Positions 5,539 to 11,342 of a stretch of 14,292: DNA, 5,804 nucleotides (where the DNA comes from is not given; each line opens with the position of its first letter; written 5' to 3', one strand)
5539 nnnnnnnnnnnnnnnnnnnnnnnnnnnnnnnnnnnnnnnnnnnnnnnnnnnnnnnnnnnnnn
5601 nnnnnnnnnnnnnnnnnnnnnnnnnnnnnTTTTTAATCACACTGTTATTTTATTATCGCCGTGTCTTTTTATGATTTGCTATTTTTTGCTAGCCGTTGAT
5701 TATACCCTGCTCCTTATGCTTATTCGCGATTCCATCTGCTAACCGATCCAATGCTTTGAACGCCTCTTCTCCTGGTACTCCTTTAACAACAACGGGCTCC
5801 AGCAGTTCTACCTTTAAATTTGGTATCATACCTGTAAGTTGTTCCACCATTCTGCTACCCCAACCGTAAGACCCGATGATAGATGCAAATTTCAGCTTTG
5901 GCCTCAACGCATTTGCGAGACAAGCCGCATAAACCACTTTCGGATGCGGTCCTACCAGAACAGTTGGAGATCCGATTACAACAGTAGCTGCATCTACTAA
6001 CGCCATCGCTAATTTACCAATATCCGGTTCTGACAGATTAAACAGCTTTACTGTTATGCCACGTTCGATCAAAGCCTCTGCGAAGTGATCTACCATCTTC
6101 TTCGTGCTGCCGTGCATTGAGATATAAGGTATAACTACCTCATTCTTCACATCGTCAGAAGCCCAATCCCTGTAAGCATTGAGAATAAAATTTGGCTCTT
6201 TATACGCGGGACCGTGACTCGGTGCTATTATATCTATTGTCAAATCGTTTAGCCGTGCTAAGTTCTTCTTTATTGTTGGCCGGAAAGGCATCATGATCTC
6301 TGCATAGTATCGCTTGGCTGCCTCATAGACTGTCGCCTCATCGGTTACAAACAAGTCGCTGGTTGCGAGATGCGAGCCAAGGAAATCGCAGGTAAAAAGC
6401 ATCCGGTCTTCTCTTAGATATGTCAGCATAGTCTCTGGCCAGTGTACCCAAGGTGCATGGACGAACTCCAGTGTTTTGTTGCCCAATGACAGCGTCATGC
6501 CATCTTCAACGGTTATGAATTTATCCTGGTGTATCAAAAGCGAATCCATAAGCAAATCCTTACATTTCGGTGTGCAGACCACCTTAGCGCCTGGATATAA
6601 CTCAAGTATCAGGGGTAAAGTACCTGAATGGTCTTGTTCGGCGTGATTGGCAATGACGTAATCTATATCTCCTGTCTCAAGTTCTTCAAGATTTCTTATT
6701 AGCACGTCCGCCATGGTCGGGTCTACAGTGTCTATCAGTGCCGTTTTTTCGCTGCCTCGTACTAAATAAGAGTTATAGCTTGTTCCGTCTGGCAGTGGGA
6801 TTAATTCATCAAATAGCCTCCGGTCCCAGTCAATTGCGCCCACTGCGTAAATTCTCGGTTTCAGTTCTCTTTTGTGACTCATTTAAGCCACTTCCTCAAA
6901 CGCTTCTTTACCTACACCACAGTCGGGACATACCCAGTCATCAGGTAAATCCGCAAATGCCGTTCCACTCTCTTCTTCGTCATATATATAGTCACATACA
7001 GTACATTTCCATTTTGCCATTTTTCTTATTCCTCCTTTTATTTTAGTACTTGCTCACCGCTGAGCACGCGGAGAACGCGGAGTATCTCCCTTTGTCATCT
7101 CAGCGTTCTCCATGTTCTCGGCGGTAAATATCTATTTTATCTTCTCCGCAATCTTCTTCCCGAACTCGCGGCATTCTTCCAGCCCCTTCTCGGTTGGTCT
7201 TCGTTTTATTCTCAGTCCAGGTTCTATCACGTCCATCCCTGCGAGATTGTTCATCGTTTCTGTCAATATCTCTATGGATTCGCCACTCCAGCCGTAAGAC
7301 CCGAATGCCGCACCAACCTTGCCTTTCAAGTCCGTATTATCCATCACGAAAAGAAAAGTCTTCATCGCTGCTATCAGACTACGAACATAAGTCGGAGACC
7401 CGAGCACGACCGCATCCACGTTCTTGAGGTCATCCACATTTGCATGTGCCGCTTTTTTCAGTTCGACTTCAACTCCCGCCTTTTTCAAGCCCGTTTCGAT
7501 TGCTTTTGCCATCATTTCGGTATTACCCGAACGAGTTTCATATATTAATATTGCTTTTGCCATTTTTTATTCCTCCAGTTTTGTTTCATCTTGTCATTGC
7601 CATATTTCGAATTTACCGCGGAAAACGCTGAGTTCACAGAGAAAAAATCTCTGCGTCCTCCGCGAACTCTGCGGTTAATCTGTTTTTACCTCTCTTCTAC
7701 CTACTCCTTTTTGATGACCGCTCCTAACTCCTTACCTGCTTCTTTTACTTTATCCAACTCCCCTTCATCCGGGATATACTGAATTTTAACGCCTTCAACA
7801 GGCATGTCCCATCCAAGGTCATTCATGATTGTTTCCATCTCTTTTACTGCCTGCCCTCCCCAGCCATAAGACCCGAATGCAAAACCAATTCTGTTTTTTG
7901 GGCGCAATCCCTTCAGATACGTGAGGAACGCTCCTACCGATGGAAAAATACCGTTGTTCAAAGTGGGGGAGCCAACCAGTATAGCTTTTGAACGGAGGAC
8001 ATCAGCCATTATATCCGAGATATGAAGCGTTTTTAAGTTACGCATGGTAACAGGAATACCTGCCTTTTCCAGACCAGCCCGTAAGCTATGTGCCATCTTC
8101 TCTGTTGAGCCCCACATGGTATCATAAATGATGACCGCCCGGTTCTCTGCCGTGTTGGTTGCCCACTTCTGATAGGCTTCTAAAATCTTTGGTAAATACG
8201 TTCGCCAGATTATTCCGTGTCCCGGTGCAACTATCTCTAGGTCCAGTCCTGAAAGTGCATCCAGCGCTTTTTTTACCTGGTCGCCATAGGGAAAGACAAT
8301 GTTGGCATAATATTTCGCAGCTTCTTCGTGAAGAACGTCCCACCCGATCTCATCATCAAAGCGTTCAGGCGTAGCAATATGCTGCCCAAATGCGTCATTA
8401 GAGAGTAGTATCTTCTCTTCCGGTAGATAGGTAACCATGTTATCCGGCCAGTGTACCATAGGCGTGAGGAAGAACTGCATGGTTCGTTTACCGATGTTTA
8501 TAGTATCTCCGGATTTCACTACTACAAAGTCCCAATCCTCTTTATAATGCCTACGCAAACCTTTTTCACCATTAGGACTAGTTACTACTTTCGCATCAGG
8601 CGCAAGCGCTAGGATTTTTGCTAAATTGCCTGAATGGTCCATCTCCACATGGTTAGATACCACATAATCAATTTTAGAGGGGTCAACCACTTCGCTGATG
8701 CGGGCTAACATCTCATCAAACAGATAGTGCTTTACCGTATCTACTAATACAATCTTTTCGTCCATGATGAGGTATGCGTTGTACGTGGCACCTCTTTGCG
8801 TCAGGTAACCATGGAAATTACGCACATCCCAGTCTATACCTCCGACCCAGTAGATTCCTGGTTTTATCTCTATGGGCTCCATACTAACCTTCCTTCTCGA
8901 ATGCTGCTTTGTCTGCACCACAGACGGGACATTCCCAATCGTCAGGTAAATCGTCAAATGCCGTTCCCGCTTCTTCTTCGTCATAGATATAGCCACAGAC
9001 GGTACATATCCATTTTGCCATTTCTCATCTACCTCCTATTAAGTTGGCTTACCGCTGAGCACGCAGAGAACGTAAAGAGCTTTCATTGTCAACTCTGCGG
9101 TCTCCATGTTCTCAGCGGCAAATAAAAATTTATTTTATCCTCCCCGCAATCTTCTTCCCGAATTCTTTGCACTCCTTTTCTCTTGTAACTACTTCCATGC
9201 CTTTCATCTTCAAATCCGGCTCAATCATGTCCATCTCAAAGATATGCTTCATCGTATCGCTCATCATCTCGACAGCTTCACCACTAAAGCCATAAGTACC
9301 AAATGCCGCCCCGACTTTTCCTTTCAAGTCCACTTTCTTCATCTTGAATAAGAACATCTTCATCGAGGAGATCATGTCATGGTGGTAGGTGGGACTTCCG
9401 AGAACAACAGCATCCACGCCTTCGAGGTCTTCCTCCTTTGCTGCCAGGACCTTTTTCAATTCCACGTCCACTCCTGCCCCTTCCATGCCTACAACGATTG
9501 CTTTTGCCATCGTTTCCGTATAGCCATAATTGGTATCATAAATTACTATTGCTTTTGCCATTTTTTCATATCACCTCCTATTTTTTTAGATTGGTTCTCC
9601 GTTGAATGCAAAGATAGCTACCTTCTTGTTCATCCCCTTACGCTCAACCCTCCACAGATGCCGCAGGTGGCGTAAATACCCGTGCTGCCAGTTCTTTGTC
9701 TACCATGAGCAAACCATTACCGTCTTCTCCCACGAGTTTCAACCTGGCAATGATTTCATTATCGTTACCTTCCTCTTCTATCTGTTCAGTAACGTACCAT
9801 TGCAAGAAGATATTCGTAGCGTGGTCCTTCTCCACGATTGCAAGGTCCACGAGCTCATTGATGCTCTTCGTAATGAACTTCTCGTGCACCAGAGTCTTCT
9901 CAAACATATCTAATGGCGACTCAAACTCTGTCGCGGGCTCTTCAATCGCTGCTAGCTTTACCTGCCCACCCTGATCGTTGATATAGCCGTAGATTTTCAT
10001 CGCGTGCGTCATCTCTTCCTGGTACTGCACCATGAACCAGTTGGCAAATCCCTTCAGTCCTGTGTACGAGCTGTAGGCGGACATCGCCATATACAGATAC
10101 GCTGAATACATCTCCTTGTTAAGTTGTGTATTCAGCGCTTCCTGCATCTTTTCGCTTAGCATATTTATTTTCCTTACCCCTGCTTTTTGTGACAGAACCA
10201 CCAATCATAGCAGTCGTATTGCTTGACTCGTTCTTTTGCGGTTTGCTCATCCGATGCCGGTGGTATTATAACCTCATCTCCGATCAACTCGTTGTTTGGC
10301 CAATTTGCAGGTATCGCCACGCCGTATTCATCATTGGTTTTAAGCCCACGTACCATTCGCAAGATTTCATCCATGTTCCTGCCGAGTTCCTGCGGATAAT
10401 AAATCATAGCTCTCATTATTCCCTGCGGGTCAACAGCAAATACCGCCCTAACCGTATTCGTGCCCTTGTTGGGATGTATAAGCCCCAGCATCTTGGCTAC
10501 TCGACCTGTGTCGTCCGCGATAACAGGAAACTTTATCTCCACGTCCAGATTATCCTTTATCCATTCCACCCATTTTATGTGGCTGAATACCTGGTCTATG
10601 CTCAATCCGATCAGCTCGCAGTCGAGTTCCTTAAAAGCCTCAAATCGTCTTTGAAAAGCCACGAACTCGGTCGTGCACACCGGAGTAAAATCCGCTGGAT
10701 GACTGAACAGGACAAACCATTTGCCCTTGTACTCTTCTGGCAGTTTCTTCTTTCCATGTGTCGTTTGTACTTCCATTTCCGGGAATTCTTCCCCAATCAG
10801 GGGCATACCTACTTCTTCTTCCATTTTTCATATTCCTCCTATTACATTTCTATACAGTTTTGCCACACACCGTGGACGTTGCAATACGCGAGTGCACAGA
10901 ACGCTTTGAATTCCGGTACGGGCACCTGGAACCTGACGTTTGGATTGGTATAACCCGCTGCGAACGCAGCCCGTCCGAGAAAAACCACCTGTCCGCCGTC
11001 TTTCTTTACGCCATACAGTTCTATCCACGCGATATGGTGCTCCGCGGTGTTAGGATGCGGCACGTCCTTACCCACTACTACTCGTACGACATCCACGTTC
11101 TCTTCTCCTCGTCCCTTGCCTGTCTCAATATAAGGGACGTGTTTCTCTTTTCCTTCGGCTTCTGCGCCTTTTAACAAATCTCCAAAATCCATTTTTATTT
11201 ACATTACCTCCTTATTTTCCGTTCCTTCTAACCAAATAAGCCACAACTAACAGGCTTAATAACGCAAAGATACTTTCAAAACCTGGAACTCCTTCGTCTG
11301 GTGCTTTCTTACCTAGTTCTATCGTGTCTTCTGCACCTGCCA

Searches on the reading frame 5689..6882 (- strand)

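Call 3: search_protein_families(library=pfam, proteins=[window:5689-6882:-], max_evalue=0.01)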
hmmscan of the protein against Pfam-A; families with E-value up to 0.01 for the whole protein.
window:5689-6882:- (397 aa): 5 families
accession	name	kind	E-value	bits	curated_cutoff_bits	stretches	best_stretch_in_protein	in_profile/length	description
PF19583.5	ODP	-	2e-25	90.3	27.2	1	36-224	3-194/194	ODP family beta lactamase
PF00753.33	Lactamase_B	-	1.2e-12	48.6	22.7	1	34-178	4-161/196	Metallo-beta-lactamase superfamily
PF00258.30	Flavodoxin_1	-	5.5e-05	23.8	25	1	253-373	3-134/143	Flavodoxin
PF12706.13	Lactamase_B_2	-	0.00065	19.8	27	1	68-151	25-116/200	Beta-lactamase superfamily domain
PF12724.12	Flavodoxin_5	-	0.0059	17.4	27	1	251-307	2-53/145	Flavodoxin domain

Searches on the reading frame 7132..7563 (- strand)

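Call 3: search_protein_families(library=pfam, proteins=[window:7132-7563:-], max_evalue=0.01)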
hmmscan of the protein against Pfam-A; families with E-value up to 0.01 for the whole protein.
window:7132-7563:- (143 aa): 5 families
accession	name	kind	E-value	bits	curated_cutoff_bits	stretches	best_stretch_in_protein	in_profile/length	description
PF00258.30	Flavodoxin_1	-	2e-16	60.8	25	1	6-135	1-143/143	Flavodoxin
PF12724.12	Flavodoxin_5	-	3e-11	44.2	27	1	5-82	1-76/145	Flavodoxin domain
PF03358.20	FMN_red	-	1e-10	41.8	24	1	43-113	65-138/152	NADPH-dependent FMN reductase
PF12641.12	Flavodoxin_3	-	5.6e-05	23.5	27.5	1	6-93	2-80/160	Flavodoxin domain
PF02302.22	PTS_IIB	-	0.00053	21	23.6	1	13-58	11-57/90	PTS system, Lactose/Cellobiose specific IIB subunit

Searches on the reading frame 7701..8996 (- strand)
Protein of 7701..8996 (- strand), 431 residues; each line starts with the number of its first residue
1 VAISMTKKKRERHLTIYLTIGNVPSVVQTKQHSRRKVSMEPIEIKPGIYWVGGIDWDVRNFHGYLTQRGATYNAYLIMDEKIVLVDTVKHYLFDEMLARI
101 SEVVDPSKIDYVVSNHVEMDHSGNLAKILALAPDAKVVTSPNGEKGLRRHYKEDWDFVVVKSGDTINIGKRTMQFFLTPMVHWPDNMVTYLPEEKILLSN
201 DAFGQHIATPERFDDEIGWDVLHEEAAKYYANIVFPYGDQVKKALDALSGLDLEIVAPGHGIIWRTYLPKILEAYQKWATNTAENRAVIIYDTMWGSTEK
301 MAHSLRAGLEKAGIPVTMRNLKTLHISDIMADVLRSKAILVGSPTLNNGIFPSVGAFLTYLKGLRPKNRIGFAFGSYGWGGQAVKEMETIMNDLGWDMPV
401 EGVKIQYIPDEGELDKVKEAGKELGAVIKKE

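Call 3: search_protein_families(library=pfam, proteins=[window:7701-8996:-], max_evalue=0.01)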
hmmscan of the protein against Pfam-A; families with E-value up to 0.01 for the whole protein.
window:7701-8996:- (431 aa): 4 families
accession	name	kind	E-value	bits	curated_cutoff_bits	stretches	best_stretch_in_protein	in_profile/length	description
PF19583.5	ODP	-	1.9e-22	80.5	27.2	1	72-261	3-194/194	ODP family beta lactamase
PF00258.30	Flavodoxin_1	-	2.2e-18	67.2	25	1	289-419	1-141/143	Flavodoxin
PF00753.33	Lactamase_B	-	1e-10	42.3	22.7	1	73-260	7-196/196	Metallo-beta-lactamase superfamily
PF12706.13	Lactamase_B_2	-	0.00018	21.6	27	1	83-185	3-115/200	Beta-lactamase superfamily domain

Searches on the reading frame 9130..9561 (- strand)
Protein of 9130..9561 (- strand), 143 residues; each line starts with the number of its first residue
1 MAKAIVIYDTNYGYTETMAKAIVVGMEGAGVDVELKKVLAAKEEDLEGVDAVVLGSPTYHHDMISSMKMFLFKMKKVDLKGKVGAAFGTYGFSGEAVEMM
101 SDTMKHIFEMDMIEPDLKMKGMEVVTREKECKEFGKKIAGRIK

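Call 3: search_protein_families(library=pfam, proteins=[window:9130-9561:-], max_evalue=0.01)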
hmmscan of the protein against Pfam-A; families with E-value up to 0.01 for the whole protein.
window:9130-9561:- (143 aa): 4 families
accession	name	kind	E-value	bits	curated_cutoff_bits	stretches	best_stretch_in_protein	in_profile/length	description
PF12724.12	Flavodoxin_5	-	1.2e-10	42.3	27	1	5-98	1-92/145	Flavodoxin domain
PF00258.30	Flavodoxin_1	-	6.5e-10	39.8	25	1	6-106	1-111/143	Flavodoxin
PF03358.20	FMN_red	-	2.1e-08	34.3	24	1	40-114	62-139/152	NADPH-dependent FMN reductase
PF12641.12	Flavodoxin_3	-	0.0065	16.7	27.5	1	6-96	2-83/160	Flavodoxin domain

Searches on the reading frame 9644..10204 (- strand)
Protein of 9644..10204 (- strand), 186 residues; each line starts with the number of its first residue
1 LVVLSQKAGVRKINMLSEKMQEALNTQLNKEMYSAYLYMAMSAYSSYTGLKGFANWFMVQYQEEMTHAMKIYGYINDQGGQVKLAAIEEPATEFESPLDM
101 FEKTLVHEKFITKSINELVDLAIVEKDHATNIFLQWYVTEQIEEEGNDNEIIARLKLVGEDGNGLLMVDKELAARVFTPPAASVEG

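Call 3: search_protein_families(library=pfam, proteins=[window:9644-10204:-], max_evalue=0.01)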
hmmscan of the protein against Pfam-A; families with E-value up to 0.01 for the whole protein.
window:9644-10204:- (186 aa): 1 family
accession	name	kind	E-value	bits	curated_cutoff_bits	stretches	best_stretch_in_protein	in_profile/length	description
PF00210.30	Ferritin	-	7.8e-43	146.2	24.5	1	22-157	2-141/142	Ferritin-like domain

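Call 4: search_protein_families(library=ncbifam, proteins=[window:9644-10204:-], max_evalue=0.01)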
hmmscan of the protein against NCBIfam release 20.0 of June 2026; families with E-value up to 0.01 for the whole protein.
window:9644-10204:- (186 aa): 2 families
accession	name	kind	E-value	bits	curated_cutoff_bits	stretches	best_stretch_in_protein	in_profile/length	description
NF007638.0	PRK10304.1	equivalog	1e-41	142.6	178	1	15-174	1-160/165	non-heme ferritin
NF011597.0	PRK15022.1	equivalog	1.2e-16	60.9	154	1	17-142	3-128/167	non-heme ferritin-like protein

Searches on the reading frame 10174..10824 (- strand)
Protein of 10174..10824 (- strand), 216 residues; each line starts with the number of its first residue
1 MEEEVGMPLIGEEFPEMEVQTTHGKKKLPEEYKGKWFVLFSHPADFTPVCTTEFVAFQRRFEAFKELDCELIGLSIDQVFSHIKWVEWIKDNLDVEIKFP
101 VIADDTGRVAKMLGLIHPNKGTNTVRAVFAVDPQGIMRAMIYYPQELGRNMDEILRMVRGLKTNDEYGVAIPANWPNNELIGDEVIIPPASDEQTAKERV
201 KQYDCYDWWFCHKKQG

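Call 3: search_protein_families(library=pfam, proteins=[window:10174-10824:-], max_evalue=0.01)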
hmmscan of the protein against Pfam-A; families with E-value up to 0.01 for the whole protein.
window:10174-10824:- (216 aa): 3 families
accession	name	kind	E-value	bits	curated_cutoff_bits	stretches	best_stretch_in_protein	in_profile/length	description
PF00578.27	AhpC-TSA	-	9.4e-33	113.2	26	1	10-139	1-123/124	AhpC/TSA family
PF08534.16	Redoxin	-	4.8e-13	49.6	26.6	1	11-144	3-135/148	Redoxin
PF10417.14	1-cysPrx_C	-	1.1e-10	41.7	21.1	1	160-201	1-39/41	C-terminal domain of 1-Cys peroxiredoxin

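Call 4: search_protein_families(library=ncbifam, proteins=[window:10174-10824:-], max_evalue=0.01)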
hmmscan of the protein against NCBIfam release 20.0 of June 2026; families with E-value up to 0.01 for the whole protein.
window:10174-10824:- (216 aa): 11 families
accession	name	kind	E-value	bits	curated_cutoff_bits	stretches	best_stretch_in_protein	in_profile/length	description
NF009668.0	PRK13189.1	equivalog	1.2e-110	368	211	1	3-215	5-222/224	peroxiredoxin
NF010122.0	PRK13599.1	equivalog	3.5e-102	340.5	456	1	3-213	2-217/220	peroxiredoxin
NF009670.0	PRK13191.1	equivalog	2.8e-97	324.4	374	1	4-213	3-210/215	putative peroxiredoxin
NF009669.0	PRK13190.1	equivalog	3.5e-68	228.8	261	1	10-214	5-203/203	putative peroxiredoxin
NF040737.1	peroxi_PrxU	equivalog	8.4e-30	104.2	270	1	10-177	38-210/233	thioredoxin-dependent peroxiredoxin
NF011576.0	PRK15000.1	subfamily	3e-28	98.9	301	1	31-177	31-177/200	peroxiredoxin C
TIGR03137.1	AhpC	equivalog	1.4e-26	93.4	272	1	8-178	2-173/187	alkyl hydroperoxide reductase subunit C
NF053650.1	PerredPrxQDein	equivalog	7.6e-12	45.4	260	1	14-136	1-121/148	thioredoxin-dependent peroxiredoxin PrxQ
NF002854.0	PRK03147.1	subfamily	5.9e-07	29.5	170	1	10-115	38-137/176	thiol-disulfide oxidoreductase ResA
NF006960.0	PRK09437.1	equivalog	2.1e-06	27.7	140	1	11-115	7-105/156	thioredoxin-dependent thiol peroxidase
NF001808.0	PRK00522.1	equivalog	0.0034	16.8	123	1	8-87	18-95/167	thiol peroxidase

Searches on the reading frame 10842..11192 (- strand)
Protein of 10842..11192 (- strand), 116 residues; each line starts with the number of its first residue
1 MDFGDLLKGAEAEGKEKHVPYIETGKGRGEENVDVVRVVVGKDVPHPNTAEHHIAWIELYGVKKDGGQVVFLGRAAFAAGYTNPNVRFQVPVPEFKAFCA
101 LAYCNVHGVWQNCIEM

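Call 3: search_protein_families(library=pfam, proteins=[window:10842-11192:-], max_evalue=0.01)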
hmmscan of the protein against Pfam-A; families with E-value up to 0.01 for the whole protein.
window:10842-11192:- (116 aa): 1 family
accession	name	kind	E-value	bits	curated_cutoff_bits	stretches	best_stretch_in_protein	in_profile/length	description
PF01880.24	Desulfoferrodox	-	5.1e-25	88.3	22.2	1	13-112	4-97/98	Desulfoferrodoxin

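Call 4: search_protein_families(library=ncbifam, proteins=[window:10842-11192:-], max_evalue=0.01)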
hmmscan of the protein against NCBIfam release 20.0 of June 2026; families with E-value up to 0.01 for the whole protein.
window:10842-11192:- (116 aa): 2 families
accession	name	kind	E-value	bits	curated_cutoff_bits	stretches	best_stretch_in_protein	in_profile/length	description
TIGR00332.1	neela_ferrous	domain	1.4e-23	83.3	61.9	1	13-112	5-100/107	desulfoferrodoxin ferrous iron-binding domain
TIGR00320.1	dfx_rbo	equivalog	5.7e-12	45.9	146.9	1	11-111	42-123/125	desulfoferrodoxin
